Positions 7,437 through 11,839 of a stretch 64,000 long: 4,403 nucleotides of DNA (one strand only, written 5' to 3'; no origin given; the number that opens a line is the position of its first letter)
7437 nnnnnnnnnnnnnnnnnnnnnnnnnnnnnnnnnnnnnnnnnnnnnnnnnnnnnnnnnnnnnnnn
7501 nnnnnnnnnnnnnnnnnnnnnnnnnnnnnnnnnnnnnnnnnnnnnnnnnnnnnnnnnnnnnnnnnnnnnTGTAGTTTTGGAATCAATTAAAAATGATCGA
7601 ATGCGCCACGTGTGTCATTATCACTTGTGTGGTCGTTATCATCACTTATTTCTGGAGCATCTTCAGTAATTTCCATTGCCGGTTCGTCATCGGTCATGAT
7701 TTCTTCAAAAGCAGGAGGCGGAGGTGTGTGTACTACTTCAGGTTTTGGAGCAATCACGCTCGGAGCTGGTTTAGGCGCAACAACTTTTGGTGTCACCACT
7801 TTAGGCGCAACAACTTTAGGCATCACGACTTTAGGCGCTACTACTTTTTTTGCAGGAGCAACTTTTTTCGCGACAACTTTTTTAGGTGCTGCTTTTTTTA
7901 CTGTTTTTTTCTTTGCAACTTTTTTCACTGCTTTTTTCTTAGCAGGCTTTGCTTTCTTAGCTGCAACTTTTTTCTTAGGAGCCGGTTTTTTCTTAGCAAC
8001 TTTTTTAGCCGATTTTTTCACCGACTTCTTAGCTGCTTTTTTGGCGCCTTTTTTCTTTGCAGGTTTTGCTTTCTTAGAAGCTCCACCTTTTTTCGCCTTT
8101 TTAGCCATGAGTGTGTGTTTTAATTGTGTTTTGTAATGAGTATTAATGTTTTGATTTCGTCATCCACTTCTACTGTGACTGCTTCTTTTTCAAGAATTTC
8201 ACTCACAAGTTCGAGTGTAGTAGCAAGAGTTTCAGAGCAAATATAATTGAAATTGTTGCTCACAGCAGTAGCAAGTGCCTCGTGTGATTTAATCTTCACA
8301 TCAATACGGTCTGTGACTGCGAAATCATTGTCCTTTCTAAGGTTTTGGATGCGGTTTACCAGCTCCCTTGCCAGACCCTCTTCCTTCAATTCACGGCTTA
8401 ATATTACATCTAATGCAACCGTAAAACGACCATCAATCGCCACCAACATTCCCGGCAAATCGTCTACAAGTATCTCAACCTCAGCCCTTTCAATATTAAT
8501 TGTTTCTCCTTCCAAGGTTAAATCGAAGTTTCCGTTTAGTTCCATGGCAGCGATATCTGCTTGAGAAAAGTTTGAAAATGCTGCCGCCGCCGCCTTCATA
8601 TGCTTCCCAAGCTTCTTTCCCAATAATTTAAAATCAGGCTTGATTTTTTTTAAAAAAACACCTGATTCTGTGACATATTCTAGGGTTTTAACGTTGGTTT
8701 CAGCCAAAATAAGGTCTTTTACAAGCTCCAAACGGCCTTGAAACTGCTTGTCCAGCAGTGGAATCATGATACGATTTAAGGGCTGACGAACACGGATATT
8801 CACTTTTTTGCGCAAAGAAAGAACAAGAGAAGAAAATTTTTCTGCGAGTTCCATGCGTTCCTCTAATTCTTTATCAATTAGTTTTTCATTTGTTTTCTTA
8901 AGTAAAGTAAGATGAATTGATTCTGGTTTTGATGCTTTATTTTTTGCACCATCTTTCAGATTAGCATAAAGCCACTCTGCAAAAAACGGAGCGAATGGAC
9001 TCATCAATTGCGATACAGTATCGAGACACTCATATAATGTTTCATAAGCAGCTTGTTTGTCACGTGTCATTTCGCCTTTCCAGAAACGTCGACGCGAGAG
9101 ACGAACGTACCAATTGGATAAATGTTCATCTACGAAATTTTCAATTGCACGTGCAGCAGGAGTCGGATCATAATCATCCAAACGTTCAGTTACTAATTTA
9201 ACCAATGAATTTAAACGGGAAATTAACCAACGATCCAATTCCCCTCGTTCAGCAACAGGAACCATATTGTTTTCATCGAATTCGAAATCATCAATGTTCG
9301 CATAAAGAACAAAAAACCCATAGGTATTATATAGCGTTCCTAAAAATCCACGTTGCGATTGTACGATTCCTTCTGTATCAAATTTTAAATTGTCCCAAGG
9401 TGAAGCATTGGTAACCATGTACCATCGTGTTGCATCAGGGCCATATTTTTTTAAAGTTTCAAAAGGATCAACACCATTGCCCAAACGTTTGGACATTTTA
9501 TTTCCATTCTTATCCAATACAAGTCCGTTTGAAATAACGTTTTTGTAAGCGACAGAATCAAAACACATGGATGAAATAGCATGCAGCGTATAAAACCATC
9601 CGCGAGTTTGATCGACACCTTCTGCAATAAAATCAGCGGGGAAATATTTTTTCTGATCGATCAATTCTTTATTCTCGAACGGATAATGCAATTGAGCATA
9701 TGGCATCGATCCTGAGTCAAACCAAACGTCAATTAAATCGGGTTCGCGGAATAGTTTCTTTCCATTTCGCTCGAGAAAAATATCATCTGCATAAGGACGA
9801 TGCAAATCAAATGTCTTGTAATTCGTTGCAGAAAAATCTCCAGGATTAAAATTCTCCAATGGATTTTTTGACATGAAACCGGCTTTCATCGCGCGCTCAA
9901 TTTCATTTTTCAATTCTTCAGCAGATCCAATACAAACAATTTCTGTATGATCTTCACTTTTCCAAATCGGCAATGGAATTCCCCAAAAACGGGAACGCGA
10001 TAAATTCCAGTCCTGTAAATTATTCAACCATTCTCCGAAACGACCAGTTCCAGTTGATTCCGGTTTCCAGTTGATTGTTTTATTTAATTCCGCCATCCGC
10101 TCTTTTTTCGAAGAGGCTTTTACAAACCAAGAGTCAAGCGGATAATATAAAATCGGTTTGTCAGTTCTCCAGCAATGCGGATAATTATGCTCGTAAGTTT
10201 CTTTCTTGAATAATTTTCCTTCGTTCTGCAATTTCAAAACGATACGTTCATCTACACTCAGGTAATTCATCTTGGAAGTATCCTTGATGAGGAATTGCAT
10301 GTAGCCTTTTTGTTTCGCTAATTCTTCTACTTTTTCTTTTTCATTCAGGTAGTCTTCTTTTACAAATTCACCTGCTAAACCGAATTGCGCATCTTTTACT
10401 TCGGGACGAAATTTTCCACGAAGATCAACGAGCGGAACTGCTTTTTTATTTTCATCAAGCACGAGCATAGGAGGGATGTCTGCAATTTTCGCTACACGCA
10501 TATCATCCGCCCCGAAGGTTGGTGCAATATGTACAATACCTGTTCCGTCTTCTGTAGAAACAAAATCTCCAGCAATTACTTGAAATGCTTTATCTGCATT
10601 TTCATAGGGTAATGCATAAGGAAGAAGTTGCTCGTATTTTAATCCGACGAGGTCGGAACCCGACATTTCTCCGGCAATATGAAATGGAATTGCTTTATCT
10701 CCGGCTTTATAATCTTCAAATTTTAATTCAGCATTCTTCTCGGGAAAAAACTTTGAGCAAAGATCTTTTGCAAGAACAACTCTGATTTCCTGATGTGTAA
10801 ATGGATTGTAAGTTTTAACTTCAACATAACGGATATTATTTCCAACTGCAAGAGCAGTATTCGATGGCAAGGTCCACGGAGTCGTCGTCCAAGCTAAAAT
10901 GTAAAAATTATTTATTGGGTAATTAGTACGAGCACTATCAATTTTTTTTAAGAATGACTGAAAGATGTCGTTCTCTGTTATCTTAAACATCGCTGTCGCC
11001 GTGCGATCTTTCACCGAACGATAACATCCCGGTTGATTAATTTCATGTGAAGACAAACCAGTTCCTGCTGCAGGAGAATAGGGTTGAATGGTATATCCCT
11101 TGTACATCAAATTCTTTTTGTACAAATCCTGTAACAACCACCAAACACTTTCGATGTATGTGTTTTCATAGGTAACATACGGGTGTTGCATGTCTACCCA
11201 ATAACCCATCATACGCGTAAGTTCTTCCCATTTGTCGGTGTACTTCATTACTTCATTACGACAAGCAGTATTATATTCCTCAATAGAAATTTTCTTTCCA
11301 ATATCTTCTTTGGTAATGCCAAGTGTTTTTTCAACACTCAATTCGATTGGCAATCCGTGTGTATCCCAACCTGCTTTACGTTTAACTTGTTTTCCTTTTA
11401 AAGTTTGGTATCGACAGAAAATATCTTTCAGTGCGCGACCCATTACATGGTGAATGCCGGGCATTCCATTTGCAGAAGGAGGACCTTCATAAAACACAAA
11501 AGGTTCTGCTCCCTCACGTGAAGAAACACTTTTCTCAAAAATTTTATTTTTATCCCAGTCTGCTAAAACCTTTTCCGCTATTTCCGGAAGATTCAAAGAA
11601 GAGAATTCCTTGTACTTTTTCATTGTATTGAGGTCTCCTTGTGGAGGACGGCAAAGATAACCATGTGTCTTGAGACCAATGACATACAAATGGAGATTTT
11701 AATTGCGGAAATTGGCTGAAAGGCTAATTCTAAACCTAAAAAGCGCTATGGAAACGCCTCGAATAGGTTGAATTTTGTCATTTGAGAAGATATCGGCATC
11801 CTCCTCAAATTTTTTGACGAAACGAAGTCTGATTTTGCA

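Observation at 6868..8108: Tandem histone-H1-like genes between ileS and lspA, one fused to DksA/TraR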

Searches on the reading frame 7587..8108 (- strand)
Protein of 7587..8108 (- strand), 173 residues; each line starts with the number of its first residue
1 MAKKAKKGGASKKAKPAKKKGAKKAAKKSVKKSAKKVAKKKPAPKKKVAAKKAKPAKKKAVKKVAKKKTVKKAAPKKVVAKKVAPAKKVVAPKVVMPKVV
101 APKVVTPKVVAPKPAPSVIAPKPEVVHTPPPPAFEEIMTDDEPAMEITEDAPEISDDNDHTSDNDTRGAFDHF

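Call 3: search_protein_families(library=pfam, proteins=[window:7587-8108:-], max_evalue=0.1)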
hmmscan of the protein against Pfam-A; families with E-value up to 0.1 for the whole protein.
window:7587-8108:- (173 aa): 1 family
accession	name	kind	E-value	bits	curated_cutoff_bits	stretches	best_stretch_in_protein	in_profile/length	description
PF07382.16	HC2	-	0.0077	16.8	40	1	3-115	7-115/194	Histone H1-like nucleoprotein HC2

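Call 4: search_protein_families(library=ncbifam, proteins=[window:7587-8108:-], max_evalue=0.1)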
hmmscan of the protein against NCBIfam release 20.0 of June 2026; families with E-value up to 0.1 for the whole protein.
window:7587-8108:- (173 aa): 2 families
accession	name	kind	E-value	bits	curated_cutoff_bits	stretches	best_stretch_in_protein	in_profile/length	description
NF038053.1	hist_H1_lk_Burk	equivalog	6.5e-08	33.1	80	1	3-123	12-133/195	histone H1-like DNA-binding protein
NF004560.0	PRK05901.1-1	equivalog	0.064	12.3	711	1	12-89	4-110/516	RNA polymerase sigma factor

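Call 29: find_homologous_proteins(query=window:7590-8108:-, max_evalue=0.001)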
Query window:7590-8108:- (173 aa): 2 proteins with E <= 0.001 among 8000 candidates.
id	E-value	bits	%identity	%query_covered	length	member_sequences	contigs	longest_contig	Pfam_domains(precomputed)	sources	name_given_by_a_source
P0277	9.3e-5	41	-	-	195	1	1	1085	PF07382.17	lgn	-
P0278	3.9e-4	39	38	21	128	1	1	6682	-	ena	-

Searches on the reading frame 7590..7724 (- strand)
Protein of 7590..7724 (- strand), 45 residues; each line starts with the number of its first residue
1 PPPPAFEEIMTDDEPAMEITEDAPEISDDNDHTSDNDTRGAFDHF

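Call 47: find_homologous_proteins(query=A2, max_evalue=1)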
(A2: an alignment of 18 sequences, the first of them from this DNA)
Query A2 (18 sequences) (45 aa, profile of the alignment): 7 proteins with E <= 1 among 382 candidates.
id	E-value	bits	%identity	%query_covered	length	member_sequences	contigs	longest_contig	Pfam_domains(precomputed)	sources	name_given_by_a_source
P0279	3.4e-16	77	67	84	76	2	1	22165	-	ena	-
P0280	3.3e-13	68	63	82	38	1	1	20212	-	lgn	-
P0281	7.5e-12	63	55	87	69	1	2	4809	-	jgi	-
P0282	4.1e-11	61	50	82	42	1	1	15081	-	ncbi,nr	ncbi:MAG TPA: hypothetical protein VFU15_17425 [Bacteroidia bacterium]|nr:hypothetical protein [Bact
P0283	6.1e-7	48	33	67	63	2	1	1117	-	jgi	-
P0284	3.3e-6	45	48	53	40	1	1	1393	-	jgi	jgi:hypothetical protein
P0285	7.3e-5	41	48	60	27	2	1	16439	-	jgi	jgi:hypothetical protein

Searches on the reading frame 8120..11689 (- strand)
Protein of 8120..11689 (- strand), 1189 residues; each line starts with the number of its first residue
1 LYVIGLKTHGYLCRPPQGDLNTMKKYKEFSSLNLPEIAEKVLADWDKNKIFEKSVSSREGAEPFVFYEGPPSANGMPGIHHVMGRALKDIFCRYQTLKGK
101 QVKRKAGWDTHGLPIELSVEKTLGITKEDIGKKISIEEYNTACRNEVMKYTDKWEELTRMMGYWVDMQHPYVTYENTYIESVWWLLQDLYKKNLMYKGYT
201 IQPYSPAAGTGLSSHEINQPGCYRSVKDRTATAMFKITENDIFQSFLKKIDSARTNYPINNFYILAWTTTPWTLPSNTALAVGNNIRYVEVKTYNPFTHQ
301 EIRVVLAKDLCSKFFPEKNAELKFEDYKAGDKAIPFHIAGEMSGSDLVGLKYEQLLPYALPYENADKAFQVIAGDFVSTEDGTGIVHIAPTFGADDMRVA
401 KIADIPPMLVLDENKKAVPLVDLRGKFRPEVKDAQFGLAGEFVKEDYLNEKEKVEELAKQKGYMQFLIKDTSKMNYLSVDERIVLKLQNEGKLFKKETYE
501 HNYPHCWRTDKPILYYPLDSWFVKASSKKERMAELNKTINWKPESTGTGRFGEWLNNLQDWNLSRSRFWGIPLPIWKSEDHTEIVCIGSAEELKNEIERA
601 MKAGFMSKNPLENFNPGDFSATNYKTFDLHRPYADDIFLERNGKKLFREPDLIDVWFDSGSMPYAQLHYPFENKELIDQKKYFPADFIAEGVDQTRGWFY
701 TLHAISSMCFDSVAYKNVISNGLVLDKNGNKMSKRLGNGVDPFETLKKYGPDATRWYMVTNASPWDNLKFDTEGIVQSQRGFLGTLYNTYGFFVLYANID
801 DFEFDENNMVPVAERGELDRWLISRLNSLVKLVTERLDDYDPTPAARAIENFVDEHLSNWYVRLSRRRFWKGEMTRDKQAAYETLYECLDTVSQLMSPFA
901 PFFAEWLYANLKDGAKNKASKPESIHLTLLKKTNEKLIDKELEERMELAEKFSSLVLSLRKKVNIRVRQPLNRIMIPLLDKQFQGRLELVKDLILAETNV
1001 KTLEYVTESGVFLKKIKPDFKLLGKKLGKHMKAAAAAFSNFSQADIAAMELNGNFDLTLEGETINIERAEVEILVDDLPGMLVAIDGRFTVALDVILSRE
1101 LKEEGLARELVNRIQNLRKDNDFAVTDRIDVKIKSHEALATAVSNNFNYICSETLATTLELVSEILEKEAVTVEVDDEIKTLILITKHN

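Call 3: search_protein_families(library=pfam, proteins=[window:8120-11689:-], max_evalue=0.1)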
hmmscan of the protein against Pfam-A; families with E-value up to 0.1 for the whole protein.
window:8120-11689:- (1189 aa): 7 families
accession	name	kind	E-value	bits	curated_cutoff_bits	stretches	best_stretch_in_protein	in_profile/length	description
PF00133.28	tRNA-synt_1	-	2.5e-114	382.7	22.7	1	41-769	2-412/414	tRNA synthetases class I (I, L, M and V)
PF19302.4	DUF5915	-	3.1e-48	164.3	27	1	992-1181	2-189/195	Domain of unknown function (DUF5915)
PF08264.19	Anticodon_1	-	6.3e-33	114.2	25.1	1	819-972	1-145/148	Anticodon-binding domain of tRNA ligase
PF09334.17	tRNA-synt_1g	-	2.3e-18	66.6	20.1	3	73-147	10-83/391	tRNA synthetases class I (M)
PF01406.26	tRNA-synt_1e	-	0.0038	17.1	27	1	704-775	227-296/301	tRNA synthetases class I (C) catalytic domain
PF01921.24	tRNA-synt_1f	-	0.012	15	27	1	692-777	242-327/360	tRNA synthetases class I (K)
PF19048.6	SidE_mART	-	0.083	12.2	27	0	997-1063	228-290/337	SidE mono-ADP-ribosyltransferase domain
